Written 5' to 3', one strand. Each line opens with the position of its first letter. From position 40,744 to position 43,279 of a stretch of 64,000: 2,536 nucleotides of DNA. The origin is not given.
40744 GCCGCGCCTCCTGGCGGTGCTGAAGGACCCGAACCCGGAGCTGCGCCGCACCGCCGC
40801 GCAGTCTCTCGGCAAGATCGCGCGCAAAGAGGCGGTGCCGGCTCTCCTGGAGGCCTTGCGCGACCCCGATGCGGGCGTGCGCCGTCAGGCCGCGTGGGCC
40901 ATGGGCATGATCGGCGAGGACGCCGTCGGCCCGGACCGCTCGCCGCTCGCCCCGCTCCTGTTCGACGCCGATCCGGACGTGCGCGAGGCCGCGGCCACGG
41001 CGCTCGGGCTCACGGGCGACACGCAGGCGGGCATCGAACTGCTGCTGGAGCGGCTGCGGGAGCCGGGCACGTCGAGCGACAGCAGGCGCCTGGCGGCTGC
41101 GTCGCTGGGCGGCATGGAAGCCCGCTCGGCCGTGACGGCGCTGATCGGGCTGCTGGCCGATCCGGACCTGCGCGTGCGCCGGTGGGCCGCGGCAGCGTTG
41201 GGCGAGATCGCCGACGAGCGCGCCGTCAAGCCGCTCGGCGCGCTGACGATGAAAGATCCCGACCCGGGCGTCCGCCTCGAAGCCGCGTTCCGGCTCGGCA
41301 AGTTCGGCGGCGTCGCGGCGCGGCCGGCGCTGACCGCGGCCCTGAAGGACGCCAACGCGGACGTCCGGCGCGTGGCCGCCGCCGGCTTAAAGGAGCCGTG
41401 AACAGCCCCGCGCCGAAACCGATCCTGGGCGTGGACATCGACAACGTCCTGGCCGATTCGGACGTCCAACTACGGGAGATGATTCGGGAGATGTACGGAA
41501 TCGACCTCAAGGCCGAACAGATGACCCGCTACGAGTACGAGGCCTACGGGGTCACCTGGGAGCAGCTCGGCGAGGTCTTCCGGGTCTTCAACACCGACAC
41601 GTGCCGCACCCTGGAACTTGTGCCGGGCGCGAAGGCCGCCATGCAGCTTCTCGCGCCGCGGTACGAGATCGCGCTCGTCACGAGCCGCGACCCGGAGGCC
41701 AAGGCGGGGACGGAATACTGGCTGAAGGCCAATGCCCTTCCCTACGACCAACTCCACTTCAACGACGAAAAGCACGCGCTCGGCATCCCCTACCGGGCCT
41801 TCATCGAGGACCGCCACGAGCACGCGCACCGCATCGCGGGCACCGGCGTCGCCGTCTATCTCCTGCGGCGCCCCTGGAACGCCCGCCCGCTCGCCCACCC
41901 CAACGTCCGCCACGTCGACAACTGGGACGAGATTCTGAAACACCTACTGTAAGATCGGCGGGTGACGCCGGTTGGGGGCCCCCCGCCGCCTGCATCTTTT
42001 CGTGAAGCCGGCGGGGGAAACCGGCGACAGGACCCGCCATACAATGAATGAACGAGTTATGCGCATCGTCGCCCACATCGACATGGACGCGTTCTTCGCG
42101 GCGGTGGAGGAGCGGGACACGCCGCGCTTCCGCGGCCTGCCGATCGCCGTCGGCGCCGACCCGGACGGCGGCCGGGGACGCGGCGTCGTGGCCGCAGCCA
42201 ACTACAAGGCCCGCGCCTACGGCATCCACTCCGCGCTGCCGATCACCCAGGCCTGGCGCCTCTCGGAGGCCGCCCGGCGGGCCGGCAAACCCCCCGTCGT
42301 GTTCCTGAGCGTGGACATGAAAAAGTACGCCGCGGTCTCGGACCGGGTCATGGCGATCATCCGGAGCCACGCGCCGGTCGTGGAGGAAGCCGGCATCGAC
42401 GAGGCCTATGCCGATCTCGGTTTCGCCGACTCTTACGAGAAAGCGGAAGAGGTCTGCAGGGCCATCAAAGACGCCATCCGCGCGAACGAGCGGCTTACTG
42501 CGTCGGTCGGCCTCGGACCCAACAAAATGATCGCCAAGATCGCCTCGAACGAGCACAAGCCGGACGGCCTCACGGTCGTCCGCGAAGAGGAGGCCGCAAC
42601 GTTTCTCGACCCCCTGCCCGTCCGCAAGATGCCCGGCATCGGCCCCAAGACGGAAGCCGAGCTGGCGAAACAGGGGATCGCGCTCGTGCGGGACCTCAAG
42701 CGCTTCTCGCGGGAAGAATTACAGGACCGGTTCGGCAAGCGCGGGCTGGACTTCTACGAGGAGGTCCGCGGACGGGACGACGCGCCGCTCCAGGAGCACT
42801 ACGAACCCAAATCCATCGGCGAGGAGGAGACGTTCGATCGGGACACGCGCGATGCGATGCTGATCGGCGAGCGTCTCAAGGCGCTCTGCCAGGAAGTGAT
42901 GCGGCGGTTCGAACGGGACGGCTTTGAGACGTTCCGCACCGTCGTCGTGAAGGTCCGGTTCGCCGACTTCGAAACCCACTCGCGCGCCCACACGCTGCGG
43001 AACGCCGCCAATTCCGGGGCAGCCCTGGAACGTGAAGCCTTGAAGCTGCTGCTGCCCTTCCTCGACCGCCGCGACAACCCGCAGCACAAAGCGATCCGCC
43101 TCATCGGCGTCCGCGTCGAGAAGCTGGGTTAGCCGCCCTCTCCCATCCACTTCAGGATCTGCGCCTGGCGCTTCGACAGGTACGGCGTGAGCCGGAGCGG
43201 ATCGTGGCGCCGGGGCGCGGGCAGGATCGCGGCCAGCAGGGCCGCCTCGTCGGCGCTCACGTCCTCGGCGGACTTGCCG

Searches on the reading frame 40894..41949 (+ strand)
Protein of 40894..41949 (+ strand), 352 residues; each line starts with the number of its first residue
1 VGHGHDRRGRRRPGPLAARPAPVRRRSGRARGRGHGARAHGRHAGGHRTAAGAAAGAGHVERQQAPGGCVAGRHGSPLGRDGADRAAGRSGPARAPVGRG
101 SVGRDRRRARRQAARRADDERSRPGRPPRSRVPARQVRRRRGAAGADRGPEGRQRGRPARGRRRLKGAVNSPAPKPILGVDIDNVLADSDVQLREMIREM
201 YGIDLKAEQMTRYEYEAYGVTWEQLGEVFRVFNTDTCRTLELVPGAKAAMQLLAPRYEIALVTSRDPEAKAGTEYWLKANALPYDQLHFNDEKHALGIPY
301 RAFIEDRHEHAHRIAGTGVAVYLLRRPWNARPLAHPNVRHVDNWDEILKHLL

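Call 44: search_protein_families(library=pfam, proteins=[window:40894-41949:+], max_evalue=0.00001)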
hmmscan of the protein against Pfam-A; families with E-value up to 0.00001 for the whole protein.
window:40894-41949:+ (352 aa): 1 family
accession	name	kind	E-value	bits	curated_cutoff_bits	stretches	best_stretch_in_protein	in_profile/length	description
PF06941.18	NT5C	-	2.4e-11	44.3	24.8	1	175-347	1-170/180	5' nucleotidase, deoxy (Pyrimidine), cytosolic type C protein (NT5C)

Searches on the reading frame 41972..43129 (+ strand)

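Call 44: search_protein_families(library=pfam, proteins=[window:41972-43129:+], max_evalue=0.00001)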
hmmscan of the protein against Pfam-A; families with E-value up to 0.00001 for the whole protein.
window:41972-43129:+ (386 aa): 4 families
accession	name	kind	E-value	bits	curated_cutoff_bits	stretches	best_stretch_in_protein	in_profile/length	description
PF00817.25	IMS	-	3.8e-39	134.4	23.2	1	36-193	1-148/148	impB/mucB/samB family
PF11799.13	IMS_C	-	4.4e-21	75.8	20.7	1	279-385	1-99/109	impB/mucB/samB family C-terminal domain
PF21999.2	IMS_HHH_1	-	4.7e-09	37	27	1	219-269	2-53/53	DNA polymerase-iota, thumb domain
PF11798.14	IMS_HHH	-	1.4e-08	35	24.4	1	206-236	2-32/32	IMS family HHH motif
